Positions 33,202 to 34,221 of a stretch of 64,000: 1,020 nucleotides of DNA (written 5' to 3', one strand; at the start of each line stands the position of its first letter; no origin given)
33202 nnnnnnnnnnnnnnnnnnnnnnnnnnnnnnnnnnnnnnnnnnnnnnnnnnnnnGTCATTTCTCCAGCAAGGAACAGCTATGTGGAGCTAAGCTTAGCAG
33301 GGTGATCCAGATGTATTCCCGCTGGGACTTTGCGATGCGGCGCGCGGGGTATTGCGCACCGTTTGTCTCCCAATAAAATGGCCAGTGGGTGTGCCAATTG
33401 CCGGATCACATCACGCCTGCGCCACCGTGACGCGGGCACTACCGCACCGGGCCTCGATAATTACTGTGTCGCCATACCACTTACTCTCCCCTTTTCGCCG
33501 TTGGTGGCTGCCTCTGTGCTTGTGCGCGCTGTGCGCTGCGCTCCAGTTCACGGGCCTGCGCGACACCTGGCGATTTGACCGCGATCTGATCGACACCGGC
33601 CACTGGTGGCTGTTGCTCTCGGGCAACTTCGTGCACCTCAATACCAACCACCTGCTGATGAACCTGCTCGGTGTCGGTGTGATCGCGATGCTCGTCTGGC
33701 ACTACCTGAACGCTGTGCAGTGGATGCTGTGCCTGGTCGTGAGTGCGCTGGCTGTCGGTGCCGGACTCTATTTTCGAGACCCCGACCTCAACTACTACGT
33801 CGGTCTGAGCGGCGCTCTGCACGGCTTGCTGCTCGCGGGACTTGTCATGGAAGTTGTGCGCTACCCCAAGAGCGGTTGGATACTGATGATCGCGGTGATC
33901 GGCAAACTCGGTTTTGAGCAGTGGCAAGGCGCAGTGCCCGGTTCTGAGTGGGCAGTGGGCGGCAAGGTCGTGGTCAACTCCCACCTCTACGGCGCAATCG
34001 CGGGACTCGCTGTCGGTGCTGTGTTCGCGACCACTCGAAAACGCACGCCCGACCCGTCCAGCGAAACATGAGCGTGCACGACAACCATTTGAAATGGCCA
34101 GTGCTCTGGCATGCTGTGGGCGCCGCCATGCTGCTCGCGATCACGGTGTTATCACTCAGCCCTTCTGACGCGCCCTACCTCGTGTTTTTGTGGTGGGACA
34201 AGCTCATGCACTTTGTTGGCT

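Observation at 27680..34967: Partial T2SS operon (gspG-gspN only), divergent from a rhombosortase-VanZ-PqiA-like trio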

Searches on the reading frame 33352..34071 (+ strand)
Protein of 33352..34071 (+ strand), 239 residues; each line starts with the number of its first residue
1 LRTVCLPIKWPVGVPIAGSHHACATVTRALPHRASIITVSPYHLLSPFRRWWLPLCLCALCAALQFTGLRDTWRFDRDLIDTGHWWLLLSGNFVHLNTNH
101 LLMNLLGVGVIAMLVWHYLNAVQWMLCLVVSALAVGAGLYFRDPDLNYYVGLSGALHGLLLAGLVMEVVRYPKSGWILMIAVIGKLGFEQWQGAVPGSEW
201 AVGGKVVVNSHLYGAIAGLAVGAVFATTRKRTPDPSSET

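Call 4: search_protein_families(library=ncbifam, proteins=[window:33352-34071:+], max_evalue=0.01)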
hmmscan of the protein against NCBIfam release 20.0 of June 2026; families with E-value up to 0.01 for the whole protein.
window:33352-34071:+ (239 aa): 1 family
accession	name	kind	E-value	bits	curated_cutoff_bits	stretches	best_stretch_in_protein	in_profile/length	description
TIGR03902.1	rhom_GG_sort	equivalog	1.5e-41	141.9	84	1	72-222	3-153/154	rhombosortase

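Call 5: search_protein_families(library=pfam, proteins=[window:33352-34071:+], max_evalue=0.01)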
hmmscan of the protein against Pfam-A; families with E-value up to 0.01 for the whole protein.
window:33352-34071:+ (239 aa): 1 family
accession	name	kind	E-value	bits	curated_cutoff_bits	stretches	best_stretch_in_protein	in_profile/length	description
PF01694.28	Rhomboid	-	1.2e-10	42.2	22.6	1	83-225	2-140/143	Rhomboid domain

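Call 13: find_homologous_proteins(query=window:33466-34071:+, max_evalue=0.00001)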
Query window:33466-34071:+ (201 aa): 400 proteins with E <= 0.00001 among 8000 candidates; the best 120 are listed.
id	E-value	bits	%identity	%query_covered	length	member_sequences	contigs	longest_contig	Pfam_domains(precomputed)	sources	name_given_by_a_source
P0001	2.0e-132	457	100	100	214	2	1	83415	PF01694.29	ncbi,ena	-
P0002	9.7e-80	285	70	94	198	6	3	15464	PF01694.29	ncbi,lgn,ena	-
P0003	2.1e-74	268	65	83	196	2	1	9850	PF01694.29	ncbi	ncbi:MAG: rhombosortase [Pseudomonadota bacterium]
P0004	3.9e-70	254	65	83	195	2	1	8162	PF01694.29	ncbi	ncbi:MAG: rhombosortase [Pseudomonadota bacterium]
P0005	1.3e-63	232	61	85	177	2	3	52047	PF01694.29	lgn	-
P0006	1.6e-57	213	52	93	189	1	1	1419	PF01694.29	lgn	-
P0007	1.2e-55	206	53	93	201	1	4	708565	PF01694.29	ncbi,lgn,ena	ncbi:MAG: rhombosortase [Granulosicoccaceae bacterium]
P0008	2.0e-55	206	52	93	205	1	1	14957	PF01694.29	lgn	-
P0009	4.5e-55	205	52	97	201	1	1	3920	PF01694.29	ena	-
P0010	6.1e-55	204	52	93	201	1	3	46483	PF01694.29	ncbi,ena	-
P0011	1.1e-54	203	56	79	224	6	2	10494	PF01694.29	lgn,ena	-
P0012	1.9e-54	202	52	92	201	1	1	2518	PF01694.29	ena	-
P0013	2.0e-54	202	53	90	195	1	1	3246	PF01694.29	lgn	-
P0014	2.3e-54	202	51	93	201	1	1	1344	PF01694.29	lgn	-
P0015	5.0e-54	201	52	93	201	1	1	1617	PF01694.29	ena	-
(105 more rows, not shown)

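Call 14: find_encoding_contigs(protein=P0001, flank=10000, max_places=3)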
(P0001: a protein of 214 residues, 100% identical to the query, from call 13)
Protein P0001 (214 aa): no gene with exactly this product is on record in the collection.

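Call 16: find_related_loci(query=A1, collection=genome_contigs, flank=10000)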
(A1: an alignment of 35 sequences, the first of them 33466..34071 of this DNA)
Query A1 (201 aa) in genome_contigs; peptide patterns used: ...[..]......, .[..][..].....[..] (x = any residue, [..] = any of these).
600 stretches matched a pattern (row limit reached: there are more); 589 encode a relative of the query (tblastn E <= 1e-3); the best 80 are kept; 80 distinct loci.
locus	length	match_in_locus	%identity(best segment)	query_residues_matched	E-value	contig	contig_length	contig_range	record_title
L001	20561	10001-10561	52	14-200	5e-59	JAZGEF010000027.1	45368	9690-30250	MAG: Granulosicoccaceae bacterium isolate SCS4bin.15 SCS4bin.15_27, whole genome shotgun sequence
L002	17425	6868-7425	52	14-199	5e-58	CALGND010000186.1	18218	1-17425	MAG: uncultured Granulosicoccaceae bacterium isolate H3_Bin_Bin_11_1_1 genome assembly, contig: c_000000727010, whole ge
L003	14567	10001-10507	55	12-180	1e-56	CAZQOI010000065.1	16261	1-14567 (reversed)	MAG TPA_asm: uncultured Granulosicoccaceae bacterium isolate binchicken_co385_76 genome assembly, contig: NODE_2750_leng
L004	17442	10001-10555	51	14-198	4e-56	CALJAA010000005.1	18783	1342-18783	MAG: uncultured Granulosicoccaceae bacterium isolate R3_Bin_METABAT__80_1 genome assembly, contig: c_000000898334, whole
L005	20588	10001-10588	49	6-199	1e-55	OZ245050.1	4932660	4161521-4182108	MAG: Granulosicoccus sp. isolate 0ffd33fa-b676-48cf-95d1-698f17edac07 genome assembly, chromosome: 1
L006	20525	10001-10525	54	8-184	2e-55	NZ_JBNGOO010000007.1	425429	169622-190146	Granulosicoccus sp. 3-233 NODE_7_length_425429_cov_126.720620, whole genome shotgun sequence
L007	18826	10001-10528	53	23-197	5e-54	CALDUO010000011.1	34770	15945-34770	MAG: uncultured Granulosicoccaceae bacterium isolate L4_Bin_Bin_67_1 genome assembly, contig: c_000001364297, whole geno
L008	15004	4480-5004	52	22-194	5e-54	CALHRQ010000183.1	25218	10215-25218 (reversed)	MAG: uncultured Granulosicoccaceae bacterium isolate R2_Bin_METABAT__51_sub_1 genome assembly, contig: c_000003272852, w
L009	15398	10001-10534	52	6-185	1e-52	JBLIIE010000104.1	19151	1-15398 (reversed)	MAG: Granulosicoccus sp. isolate 3300054696_161 Ga0535666_0004063, whole genome shotgun sequence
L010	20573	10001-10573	45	11-200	3e-51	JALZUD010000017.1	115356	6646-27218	MAG: Granulosicoccus sp. isolate g1_MAG_00002 g1_MAG_00002_000000000017, whole genome shotgun sequence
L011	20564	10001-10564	52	10-192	3e-48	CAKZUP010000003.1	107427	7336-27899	MAG: uncultured Granulosicoccaceae bacterium isolate L4_Bin_Bin_42_1 genome assembly, contig: c_000000133252, whole geno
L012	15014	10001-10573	49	10-199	6e-48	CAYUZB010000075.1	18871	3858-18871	MAG TPA_asm: uncultured Granulosicoccaceae bacterium isolate SRP114822_co2_94 genome assembly, contig: NODE_2427_length_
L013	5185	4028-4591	49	11-198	1e-47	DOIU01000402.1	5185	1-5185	MAG TPA_asm: Gammaproteobacteria bacterium isolate UBA7957 contig_17818, whole genome shotgun sequence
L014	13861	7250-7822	49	10-199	1e-47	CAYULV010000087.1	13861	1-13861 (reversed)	MAG TPA_asm: uncultured Granulosicoccaceae bacterium isolate binchicken_co366_68 genome assembly, contig: NODE_2777_leng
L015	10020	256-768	51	10-175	2e-46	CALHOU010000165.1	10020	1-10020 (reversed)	MAG: uncultured Granulosicoccaceae bacterium isolate R3_Bin_Bin_131_1 genome assembly, contig: c_000000520335, whole gen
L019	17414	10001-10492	49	17-180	4e-43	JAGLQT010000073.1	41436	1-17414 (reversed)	MAG: Gammaproteobacteria bacterium isolate RS_8_68 ROV157_8.bin.68.fa_73, whole genome shotgun sequence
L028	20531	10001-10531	41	20-198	2e-39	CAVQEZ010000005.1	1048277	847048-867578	MAG: uncultured proteobacterium isolate MFD09206.bin.2.185 genome assembly, contig: contig_13583, whole genome shotgun s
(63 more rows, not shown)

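Call 20: search_protein_families(library=pfam, proteins=[L019:10517-11752:-, L019:11760-13310:-, L019:13255-15309:-, L019:15349-16254:-, L006:13517-14596:+, L019:3920-4336:-, L028:550-4044:+, L028:17660-18856:+, L001:10585-12696:-, L001:13133-15316:-], max_evalue=0.001)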
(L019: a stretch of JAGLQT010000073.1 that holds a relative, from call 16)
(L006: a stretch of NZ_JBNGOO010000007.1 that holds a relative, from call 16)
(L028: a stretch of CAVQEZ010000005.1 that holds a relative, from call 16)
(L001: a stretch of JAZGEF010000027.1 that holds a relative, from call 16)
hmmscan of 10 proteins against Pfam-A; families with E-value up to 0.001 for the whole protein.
L019:10517-11752:- (411 aa): 1 family
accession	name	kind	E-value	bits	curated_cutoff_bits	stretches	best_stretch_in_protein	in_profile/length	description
PF00482.28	T2SSF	-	3.8e-59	198.6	25.2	2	78-200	2-125/125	Type II secretion system (T2SS), protein F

L019:11760-13310:- (516 aa): 5 families
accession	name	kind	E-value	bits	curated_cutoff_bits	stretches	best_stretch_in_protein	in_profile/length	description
PF00437.27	T2SSE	-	2e-157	524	24.9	1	129-511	1-370/370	Type II/IV secretion system protein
PF22341.1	GSPE_N1E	-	5.2e-19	68.6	27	1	32-95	1-64/64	GSPII protein E, N1E domain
PF05157.20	MshEN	-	3.8e-06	27.2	23.1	1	28-98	17-87/90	MshEN domain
PF25199.1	nSTAND_NTPase5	-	0.00037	20.8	34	1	255-308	25-80/145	Novel STAND NTPase 5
PF13401.12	AAA_22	-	0.00091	20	27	0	269-304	4-39/130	AAA domain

L019:13255-15309:- (684 aa): 3 families
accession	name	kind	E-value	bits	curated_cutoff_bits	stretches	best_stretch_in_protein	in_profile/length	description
PF00263.26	Secretin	-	8.2e-49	165.9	27.5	1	443-608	1-169/169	Bacterial type II and III secretion system protein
PF03958.22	Secretin_N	-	9.3e-44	147.9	28.2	3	270-357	1-69/69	Bacterial type II/III secretion system short domain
PF21305.2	type_II_gspD_N0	-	7.3e-30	103.1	27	1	37-106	1-71/71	GspD-like, N0 domain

L019:15349-16254:- (301 aa): 4 families
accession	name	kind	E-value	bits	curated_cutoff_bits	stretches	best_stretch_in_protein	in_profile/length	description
PF11356.14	T2SSC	-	1.5e-31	109.6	27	1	29-172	2-141/141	Type II secretion system protein C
PF13180.12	PDZ_2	-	3.2e-08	34.2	27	1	246-300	26-80/80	PDZ domain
PF17820.7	PDZ_6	-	0.0004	20.5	27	0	247-281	13-44/54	PDZ domain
PF16537.11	T2SSB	-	0.00046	20.2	28.4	0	138-166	26-54/60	Type II secretion system protein B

L006:13517-14596:+ (359 aa): 4 families
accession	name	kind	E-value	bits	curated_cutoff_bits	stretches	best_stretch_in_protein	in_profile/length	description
PF00106.31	adh_short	-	8.3e-24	84.6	26.6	1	48-255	1-185/195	short chain dehydrogenase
PF13561.12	adh_short_C2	-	3.8e-17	63.1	27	1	57-288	6-217/236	Enoyl-(Acyl carrier protein) reductase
PF08659.16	KR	-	8.2e-08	32.8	22.6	1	50-141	3-96/180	KR domain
PF01370.27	Epimerase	-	2.4e-05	24.3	20.9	1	50-235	1-158/240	NAD dependent epimerase/dehydratase family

L019:3920-4336:- (138 aa): 1 family
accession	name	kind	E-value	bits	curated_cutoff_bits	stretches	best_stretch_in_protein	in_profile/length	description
PF03692.20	CxxCxxCC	-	5.6e-06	27.4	23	1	17-96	1-71/85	Putative zinc- or iron-chelating domain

L028:550-4044:+ (1164 aa): 10 families
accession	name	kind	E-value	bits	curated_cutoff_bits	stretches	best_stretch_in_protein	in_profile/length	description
PF00580.27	UvrD-helicase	-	4.9e-39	135.1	23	2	412-512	173-265/271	UvrD/REP helicase N-terminal domain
PF13361.12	UvrD_C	-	5.3e-20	72.6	25.6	2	797-898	285-346/350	UvrD-like helicase C-terminal domain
PF13245.12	AAA_19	-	3e-16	60.2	25.1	2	70-124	13-65/134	AAA domain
PF12705.13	PDDEXK_1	-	5.5e-11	43.3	22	1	994-1151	33-187/247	PD-(D/E)XK nuclease superfamily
PF13538.12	UvrD_C_2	-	7.8e-09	35.7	27.4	1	801-832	4-35/52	UvrD-like helicase C-terminal domain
PF01443.25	Viral_helicase1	-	7.3e-06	26.4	21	0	878-898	207-227/228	Viral superfamily 1 RNA helicase core domain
PF13401.12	AAA_22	-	3.2e-05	24.7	27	0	70-149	7-84/130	AAA domain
PF13604.12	AAA_30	-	4.8e-05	23.6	27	0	61-122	11-69/191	AAA domain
PF25199.1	nSTAND_NTPase5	-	0.00041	20.6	34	0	47-96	21-67/145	Novel STAND NTPase 5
PF00270.35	DEAD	-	0.00097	19.3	26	0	67-124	13-70/167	DEAD/DEAH box helicase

L028:17660-18856:+ (398 aa): 1 family
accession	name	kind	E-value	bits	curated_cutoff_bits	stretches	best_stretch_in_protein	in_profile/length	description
PF13177.12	DNA_pol3_delta2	-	7.1e-43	146.8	27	1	100-249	9-157/161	DNA polymerase III, delta subunit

L001:10585-12696:- (703 aa): 9 families
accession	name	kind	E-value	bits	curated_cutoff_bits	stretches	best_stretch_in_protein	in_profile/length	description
PF00270.35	DEAD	-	8.3e-24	84.6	26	1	283-445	4-164/167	DEAD/DEAH box helicase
PF00271.37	Helicase_C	-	2e-23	83.2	23.5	1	490-596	13-108/110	Helicase conserved C-terminal domain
PF17191.10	RecG_wedge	-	3.7e-17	62.8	23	1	24-180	5-160/162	RecG wedge domain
PF19833.4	RecG_dom3_C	-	3.4e-11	43.5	26.8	1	625-683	1-60/87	ATP-dependent DNA helicase RecG, domain 3, C-terminal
PF04851.21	ResIII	-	1.3e-10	41.8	22.5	1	277-440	2-162/164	Type III restriction enzyme, res subunit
PF01336.31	tRNA_anti-codon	-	2e-07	31.3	27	1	84-144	7-73/75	OB-fold nucleic acid binding domain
PF22590.2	Cas3-like_C_2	-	3.7e-07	30.8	27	1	493-597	3-104/106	CRISPR-associated nuclease/helicase Cas3, C-terminal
PF07517.20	SecA_DEAD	-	1e-05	25.4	24.6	1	307-375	98-166/290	SecA DEAD-like domain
PF13604.12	AAA_30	-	4.3e-05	23.8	27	1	279-342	2-61/191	AAA domain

L001:13133-15316:- (727 aa): 8 families
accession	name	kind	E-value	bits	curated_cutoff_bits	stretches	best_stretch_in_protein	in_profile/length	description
PF13328.12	HD_4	-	7.1e-49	166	27.2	1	48-197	1-155/156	HD domain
PF04607.23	RelA_SpoT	-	2.4e-41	141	27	1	257-367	1-112/113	Region found in RelA / SpoT proteins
PF02824.27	TGS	-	1.9e-19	69.9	22.2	1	408-465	1-58/60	TGS domain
PF19296.4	RelA_AH_RIS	-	2.4e-15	57.6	23.8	1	479-563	2-83/185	RelA/SpoT, AH and RIS domains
PF13291.12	ACT_4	-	2.2e-11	44.7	27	1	650-725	4-80/80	ACT domain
PF01966.28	HD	-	6e-10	39.9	22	1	67-166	1-116/116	HD domain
PF01842.31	ACT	-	2.1e-06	27.8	27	1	655-717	3-64/66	ACT domain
PF22629.2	ACT_AHAS_ss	-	0.00077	20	27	0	660-718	6-63/67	AHAS small subunit-like ACT domain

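Call 29: find_encoding_contigs(protein=P0002, flank=10000, max_places=3)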
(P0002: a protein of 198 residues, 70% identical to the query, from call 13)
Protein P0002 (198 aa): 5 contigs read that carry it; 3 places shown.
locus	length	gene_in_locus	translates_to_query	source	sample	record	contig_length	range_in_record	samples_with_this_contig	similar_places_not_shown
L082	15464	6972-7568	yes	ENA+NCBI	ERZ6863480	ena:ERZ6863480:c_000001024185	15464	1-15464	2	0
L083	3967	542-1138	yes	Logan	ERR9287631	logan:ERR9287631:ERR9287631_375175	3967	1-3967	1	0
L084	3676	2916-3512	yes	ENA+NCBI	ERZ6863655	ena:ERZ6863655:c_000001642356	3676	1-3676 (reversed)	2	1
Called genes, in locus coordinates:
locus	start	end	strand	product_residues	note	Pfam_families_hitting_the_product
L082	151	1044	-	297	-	PF00459:Inositol_P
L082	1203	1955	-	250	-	PF01203:T2SSN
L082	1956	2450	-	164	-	PF04612:T2SSM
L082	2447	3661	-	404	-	PF05134:T2SSL, PF12693:GspL_C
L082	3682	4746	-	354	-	PF21687:T2SSK_1st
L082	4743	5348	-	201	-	PF07963:N_methyl, PF11612:T2SSJ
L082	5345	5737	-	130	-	PF07963:N_methyl (weak), PF02501:T2SSI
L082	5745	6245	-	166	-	PF12019:GspH (weak)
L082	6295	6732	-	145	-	PF07963:N_methyl, PF08334:T2SSG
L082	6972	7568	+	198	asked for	PF01694:Rhomboid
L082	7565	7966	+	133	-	PF04892:VanZ-LLP1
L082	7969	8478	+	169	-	PF04403:PqiA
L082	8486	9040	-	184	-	PF08534:Redoxin, PF00578:AhpC-TSA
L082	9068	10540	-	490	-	PF04389:Peptidase_M28, PF01546:Peptidase_M20, PF07687:M20_dimer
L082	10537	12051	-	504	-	PF00291:PALP, PF00585:Thr_dehydrat_C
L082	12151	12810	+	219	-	PF06026:Rib_5-P_isom_A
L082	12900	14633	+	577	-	PF01019:G_glu_transpept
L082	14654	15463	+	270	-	?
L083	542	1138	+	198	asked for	PF01694:Rhomboid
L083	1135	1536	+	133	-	PF04892:VanZ-LLP1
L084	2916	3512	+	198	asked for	PF01694:Rhomboid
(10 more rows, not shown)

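Call 30: find_encoding_contigs(protein=P0005, flank=10000, max_places=2)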
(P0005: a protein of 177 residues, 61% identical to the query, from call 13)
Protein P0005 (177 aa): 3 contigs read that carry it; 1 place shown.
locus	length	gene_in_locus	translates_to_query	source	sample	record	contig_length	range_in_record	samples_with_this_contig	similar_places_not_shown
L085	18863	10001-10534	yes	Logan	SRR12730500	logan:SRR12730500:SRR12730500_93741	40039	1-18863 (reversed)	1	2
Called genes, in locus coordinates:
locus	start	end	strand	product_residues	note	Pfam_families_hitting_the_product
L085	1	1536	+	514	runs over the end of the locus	PF07690:MFS_1 (weak), PF13000:Acatn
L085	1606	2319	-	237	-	PF13478:XdhC_C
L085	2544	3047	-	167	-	PF13474:SnoaL_3, PF14534:DUF4440 (weak), PF12680:SnoaL_2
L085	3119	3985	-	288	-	PF00459:Inositol_P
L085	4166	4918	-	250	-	PF01203:T2SSN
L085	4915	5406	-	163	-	PF04612:T2SSM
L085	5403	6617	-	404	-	PF05134:T2SSL, PF12693:GspL_C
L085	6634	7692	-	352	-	PF21687:T2SSK_1st, PF03934:T2SSK (faint)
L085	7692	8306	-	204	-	PF07963:N_methyl, PF11612:T2SSJ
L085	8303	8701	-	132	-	PF07963:N_methyl (weak), PF02501:T2SSI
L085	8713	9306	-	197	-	PF07963:N_methyl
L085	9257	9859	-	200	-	PF07963:N_methyl, PF08334:T2SSG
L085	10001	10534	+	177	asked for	PF01694:Rhomboid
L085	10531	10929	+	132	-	PF04892:VanZ-LLP1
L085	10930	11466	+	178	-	PF04403:PqiA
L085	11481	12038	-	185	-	PF08534:Redoxin, PF00578:AhpC-TSA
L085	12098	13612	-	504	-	PF00291:PALP, PF00585:Thr_dehydrat_C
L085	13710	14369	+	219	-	PF06026:Rib_5-P_isom_A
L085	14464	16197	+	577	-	PF01019:G_glu_transpept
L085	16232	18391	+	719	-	PF22020:RlmL_1st, PF02926:THUMP, PF01170:UPF0020 (faint), PF05175:MTS (faint), PF10672:Methyltrans_SAM, PF03602:Cons_hypoth95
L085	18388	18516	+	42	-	-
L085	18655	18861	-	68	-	?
